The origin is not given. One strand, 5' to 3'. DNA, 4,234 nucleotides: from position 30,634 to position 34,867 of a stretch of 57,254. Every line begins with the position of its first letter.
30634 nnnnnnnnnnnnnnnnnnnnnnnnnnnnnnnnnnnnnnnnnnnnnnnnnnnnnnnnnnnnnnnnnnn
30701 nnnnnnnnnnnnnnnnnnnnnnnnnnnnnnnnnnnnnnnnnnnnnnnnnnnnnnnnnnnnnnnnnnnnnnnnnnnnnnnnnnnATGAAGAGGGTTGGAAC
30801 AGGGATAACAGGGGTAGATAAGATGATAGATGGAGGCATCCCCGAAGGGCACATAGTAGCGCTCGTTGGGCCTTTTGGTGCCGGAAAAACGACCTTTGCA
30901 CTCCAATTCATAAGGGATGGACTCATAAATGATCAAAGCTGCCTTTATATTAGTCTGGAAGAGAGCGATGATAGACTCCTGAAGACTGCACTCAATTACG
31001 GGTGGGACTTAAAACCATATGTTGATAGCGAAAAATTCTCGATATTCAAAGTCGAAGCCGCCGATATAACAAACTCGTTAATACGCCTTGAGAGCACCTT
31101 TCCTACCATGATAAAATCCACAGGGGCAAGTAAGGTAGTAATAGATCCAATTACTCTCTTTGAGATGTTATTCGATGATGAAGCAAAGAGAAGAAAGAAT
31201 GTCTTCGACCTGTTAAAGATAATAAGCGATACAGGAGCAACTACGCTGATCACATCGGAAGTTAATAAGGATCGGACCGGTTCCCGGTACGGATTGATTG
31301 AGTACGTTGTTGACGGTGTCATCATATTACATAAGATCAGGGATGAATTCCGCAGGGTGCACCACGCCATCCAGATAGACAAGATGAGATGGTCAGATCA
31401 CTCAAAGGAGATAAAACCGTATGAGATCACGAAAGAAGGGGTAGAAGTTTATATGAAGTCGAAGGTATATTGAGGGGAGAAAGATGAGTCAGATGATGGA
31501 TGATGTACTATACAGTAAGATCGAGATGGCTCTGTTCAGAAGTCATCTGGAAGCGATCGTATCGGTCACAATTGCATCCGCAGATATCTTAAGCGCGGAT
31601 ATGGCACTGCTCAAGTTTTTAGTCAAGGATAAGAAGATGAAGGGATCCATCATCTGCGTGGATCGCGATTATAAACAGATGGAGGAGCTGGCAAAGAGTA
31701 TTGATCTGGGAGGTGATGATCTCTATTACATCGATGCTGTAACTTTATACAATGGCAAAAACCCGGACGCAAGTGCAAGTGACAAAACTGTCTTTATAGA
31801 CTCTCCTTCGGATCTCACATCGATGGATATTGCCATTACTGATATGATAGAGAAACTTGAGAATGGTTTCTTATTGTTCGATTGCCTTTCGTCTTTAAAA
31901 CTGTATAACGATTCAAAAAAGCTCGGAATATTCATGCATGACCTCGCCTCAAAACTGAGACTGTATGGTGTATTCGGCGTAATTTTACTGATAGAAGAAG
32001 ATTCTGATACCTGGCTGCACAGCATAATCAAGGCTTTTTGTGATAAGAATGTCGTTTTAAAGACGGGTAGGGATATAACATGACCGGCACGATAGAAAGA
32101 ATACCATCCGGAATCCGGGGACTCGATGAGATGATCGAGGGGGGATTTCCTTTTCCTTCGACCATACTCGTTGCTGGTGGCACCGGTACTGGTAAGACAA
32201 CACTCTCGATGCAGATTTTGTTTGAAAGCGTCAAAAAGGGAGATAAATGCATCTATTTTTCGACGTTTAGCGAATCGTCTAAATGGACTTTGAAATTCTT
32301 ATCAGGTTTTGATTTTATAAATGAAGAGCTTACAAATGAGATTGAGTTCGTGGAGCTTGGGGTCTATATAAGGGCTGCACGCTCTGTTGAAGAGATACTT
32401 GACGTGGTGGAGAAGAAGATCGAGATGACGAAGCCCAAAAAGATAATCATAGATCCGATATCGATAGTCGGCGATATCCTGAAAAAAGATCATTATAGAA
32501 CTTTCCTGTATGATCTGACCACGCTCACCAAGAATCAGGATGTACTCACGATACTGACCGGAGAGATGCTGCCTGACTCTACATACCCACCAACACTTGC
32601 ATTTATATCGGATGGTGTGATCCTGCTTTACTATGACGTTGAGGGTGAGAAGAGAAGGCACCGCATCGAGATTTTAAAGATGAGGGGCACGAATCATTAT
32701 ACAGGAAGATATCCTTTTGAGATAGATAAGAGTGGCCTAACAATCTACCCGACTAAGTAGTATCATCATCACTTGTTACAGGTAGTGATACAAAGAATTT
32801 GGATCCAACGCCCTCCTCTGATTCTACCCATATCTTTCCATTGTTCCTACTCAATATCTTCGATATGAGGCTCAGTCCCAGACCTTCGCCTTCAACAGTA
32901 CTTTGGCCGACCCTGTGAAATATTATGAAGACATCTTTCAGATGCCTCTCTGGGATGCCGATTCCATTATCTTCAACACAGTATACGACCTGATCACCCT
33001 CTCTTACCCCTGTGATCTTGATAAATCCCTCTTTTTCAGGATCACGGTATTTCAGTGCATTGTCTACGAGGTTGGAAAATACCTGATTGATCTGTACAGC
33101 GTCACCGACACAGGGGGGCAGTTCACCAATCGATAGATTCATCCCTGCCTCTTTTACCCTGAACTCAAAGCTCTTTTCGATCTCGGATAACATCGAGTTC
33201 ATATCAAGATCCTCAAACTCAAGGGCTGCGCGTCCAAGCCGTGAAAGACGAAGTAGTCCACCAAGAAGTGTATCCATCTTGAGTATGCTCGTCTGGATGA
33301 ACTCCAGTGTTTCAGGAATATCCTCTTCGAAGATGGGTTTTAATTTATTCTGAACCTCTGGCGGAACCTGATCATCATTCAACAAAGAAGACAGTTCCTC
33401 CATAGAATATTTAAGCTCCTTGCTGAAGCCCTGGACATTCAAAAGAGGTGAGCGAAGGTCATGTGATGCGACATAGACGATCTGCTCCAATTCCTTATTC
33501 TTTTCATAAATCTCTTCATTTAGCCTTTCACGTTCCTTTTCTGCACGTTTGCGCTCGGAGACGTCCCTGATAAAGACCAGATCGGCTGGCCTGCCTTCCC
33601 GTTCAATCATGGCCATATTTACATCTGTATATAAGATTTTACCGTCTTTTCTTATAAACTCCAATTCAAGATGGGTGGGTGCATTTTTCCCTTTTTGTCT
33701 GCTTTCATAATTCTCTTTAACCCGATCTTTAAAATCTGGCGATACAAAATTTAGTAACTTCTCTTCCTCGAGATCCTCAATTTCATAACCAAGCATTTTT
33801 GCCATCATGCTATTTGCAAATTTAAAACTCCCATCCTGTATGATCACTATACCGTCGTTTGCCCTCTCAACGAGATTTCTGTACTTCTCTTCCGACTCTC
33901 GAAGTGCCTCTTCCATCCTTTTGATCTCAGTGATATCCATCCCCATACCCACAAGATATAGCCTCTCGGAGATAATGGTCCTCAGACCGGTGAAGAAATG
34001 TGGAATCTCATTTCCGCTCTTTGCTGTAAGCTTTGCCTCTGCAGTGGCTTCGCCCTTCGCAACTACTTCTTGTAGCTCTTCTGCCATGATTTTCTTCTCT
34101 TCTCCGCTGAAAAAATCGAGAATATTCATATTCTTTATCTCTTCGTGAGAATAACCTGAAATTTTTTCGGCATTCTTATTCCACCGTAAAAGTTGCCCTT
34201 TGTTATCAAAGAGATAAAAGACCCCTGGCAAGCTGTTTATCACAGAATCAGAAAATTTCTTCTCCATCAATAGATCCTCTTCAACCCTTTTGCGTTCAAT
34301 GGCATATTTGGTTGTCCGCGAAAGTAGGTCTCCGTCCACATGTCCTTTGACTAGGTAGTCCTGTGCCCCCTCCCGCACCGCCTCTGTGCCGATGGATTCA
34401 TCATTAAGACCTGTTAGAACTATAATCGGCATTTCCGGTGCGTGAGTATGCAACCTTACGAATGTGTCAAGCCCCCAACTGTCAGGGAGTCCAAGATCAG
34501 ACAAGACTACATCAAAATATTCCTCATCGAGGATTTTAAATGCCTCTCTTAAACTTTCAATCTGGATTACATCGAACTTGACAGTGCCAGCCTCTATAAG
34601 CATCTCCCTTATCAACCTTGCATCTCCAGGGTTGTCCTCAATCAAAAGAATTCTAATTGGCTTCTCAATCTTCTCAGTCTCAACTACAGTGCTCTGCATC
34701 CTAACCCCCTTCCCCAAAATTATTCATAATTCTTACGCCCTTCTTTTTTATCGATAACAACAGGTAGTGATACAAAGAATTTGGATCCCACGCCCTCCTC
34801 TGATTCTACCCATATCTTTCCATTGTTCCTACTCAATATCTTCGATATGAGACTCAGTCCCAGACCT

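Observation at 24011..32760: Non-archaellum type IV pilus-like operon divergently coupled to a four-gene KaiC-like operon that alternates pseudo-ATPase and ATPase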

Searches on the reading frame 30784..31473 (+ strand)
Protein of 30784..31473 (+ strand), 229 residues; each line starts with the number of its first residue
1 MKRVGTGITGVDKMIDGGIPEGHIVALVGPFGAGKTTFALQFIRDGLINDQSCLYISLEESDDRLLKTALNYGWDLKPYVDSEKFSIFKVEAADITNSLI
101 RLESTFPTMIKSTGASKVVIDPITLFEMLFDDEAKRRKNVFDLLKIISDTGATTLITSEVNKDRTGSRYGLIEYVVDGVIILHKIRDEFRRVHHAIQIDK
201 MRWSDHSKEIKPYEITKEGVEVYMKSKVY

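Call 5: search_protein_families(library=pfam, proteins=[window:30784-31473:+], max_evalue=0.01)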
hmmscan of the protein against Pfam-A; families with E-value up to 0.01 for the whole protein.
window:30784-31473:+ (229 aa): 11 families
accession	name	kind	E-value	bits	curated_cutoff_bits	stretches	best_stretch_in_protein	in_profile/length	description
PF06745.19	ATPase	-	2.5e-56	191.1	26.6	1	4-226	1-230/231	KaiC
PF13481.12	AAA_25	-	8.4e-08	32.5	27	1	8-164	19-194/195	AAA domain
PF13173.12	AAA_14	-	8.6e-08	32.7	27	1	23-68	3-47/129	AAA domain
PF13479.12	AAA_24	-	7e-06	26.5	27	1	25-141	5-91/195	AAA domain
PF00154.27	RecA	-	1e-05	25.6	27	1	4-77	33-105/262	recA bacterial DNA recombination protein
PF07088.17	GvpD_P-loop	-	3.3e-05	24.3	24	1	24-192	12-182/189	GvpD gas vesicle protein, P-loop domain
PF03796.21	DnaB_C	-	5.6e-05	23.1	27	1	4-73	2-71/255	DnaB-like helicase C terminal domain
PF14417.12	MEDS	-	0.00014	22.2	29.8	1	38-98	16-76/161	MEDS: MEthanogen/methylotroph, DcmR Sensory domain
PF00005.33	ABC_tran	-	0.0026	18.8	25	1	15-39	4-28/137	ABC transporter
PF08423.17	Rad51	-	0.0028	17.4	22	1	3-166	7-181/244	Rad51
PF02367.23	TsaE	-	0.0055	17.1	26.6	0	19-45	18-44/128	Threonylcarbamoyl adenosine biosynthesis protein TsaE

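Call 6: search_protein_families(library=ncbifam, proteins=[window:30784-31473:+], max_evalue=0.01)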
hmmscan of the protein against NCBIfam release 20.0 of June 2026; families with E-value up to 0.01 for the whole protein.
window:30784-31473:+ (229 aa): 27 families (the best 25 are shown)
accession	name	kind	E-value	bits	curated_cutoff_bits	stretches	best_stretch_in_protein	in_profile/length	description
TIGR03880.1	KaiC_arch_3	hypoth_equivalog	2.1e-77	259.6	249.45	1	7-228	1-223/224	KaiC domain-containing protein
NF006799.0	PRK09302.1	equivalog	2e-37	128.9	408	1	2-222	11-238/515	circadian clock protein KaiC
TIGR03877.1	thermo_KaiC_1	hypoth_equivalog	2.6e-33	115.5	307.25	1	1-225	1-235/238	KaiC domain-containing protein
TIGR03881.1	KaiC_arch_4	hypoth_equivalog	5.6e-31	108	247.8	1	2-217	1-222/231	KaiC domain-containing protein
TIGR02655.1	circ_KaiC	equivalog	1.1e-29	103.5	546.25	1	3-223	2-229/484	circadian clock protein KaiC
NF004723.0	PRK06067.1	subfamily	1.7e-12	47.4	194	1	4-161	16-174/243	flagellar accessory protein FlaH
NF052589.1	ArlH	equivalog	1.4e-09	38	215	1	11-183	9-183/229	archaellum protein ArlH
TIGR02237.1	recomb_radB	equivalog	2.6e-08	34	172.4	1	11-221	1-210/210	DNA repair and recombination protein RadB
TIGR00416.1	sms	equivalog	9.4e-08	31.2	403.05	1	2-221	74-278/454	DNA repair protein RadA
TIGR03878.1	thermo_KaiC_2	hypoth_equivalog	1.7e-07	30.9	232.2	1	16-220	30-251/259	KaiC domain-containing protein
NF003301.0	PRK04301.1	equivalog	3.6e-07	29.6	259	1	2-220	81-313/316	DNA repair and recombination protein RadA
NF006861.0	PRK09361.1-1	equivalog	5.7e-06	26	278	1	3-69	4-71/235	DNA repair and recombination protein RadB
TIGR02012.1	tigrfam_recA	equivalog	1.7e-05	24.3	325.3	1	3-67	35-100/321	recombinase RecA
NF006320.0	PRK08533.1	equivalog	9.2e-05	22.2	215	1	11-70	13-72/230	flagellar accessory protein FlaH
TIGR02236.1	recomb_radA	equivalog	0.00015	21.2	361.15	1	2-41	76-115/311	DNA repair and recombination protein RadA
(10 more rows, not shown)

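Call 88: search_solved_structures(query=window:30784-31473:+, max_evalue=0.00001)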
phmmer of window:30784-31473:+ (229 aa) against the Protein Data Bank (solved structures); distinct sequences matched with E-value up to 0.00001: 47.
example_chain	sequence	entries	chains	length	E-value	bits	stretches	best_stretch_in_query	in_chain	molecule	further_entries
8zn5_B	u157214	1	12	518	4.8e-48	166.8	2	2-224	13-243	KaiC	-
8zn6_F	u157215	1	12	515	7.1e-42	146.6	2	2-223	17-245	KaiC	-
7x1z_A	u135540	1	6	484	4.6e-41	144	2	4-223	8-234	Circadian clock oscillator protein KaiC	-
7s65_A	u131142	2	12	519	6.1e-41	143.5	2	4-223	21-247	Circadian clock protein kinase KaiC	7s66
3s1a_A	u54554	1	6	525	6.6e-41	143.4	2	4-223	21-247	Circadian clock protein kinase kaiC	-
9ofh_A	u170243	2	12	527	6.7e-41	143.4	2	4-223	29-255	Circadian clock oscillator protein KaiC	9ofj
3k09_A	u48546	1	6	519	1.5e-40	142.2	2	4-223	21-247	Circadian clock protein kinase kaiC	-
7dyk_A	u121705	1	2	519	1.8e-40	142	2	4-223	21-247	Circadian clock protein kinase KaiC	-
7x1y_A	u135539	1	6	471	2.1e-40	141.8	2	4-223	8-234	Circadian clock oscillator protein KaiC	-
3k0e_A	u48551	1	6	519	2.3e-40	141.7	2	4-223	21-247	Circadian clock protein kinase KaiC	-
3k0f_A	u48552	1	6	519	2.4e-40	141.6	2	4-223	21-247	Circadian clock protein kinase KaiC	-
8wve_A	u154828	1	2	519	2.4e-40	141.6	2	4-223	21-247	Circadian clock oscillator protein KaiC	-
3jzm_A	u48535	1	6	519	2.5e-40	141.6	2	4-223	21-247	Circadian clock protein kinase kaiC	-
7dyi_A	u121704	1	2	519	2.5e-40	141.6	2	4-223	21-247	Circadian clock protein kinase KaiC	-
1u9i_A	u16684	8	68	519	2.6e-40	141.5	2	4-223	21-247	KaiC | Circadian clock protein kinase kaiC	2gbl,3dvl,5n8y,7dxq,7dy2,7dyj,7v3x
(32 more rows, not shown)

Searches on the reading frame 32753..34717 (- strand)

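Call 9: search_protein_families(library=pfam, proteins=[window:32753-34717:-], max_evalue=0.001)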
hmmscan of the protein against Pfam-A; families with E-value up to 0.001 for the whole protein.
window:32753-34717:- (654 aa): 8 families
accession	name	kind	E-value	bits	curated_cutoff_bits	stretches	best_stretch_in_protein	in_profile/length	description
PF02518.31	HATPase_c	-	2.3e-24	86.4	26.4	1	538-648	1-110/111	Histidine kinase-, DNA gyrase B-, and HSP90-like ATPase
PF13426.13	PAS_9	-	1.4e-21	77.2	27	2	287-388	1-103/103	PAS domain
PF00072.30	Response_reg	-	1e-19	71.2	30.2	1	23-133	1-108/111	Response regulator receiver domain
PF00989.32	PAS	-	2.2e-19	69.9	22.6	2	277-386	1-113/113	PAS fold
PF08447.18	PAS_3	-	7.6e-16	58.6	25.6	2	300-380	3-85/89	PAS fold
PF13188.13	PAS_8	-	9.3e-13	48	21.8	1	277-330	1-55/65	PAS domain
PF08448.16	PAS_4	-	1.8e-09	38.3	23.1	1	161-264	2-107/110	PAS fold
PF00512.31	HisKA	-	2.5e-05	24.7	26.9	1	410-495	2-64/66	His Kinase A (phospho-acceptor) domain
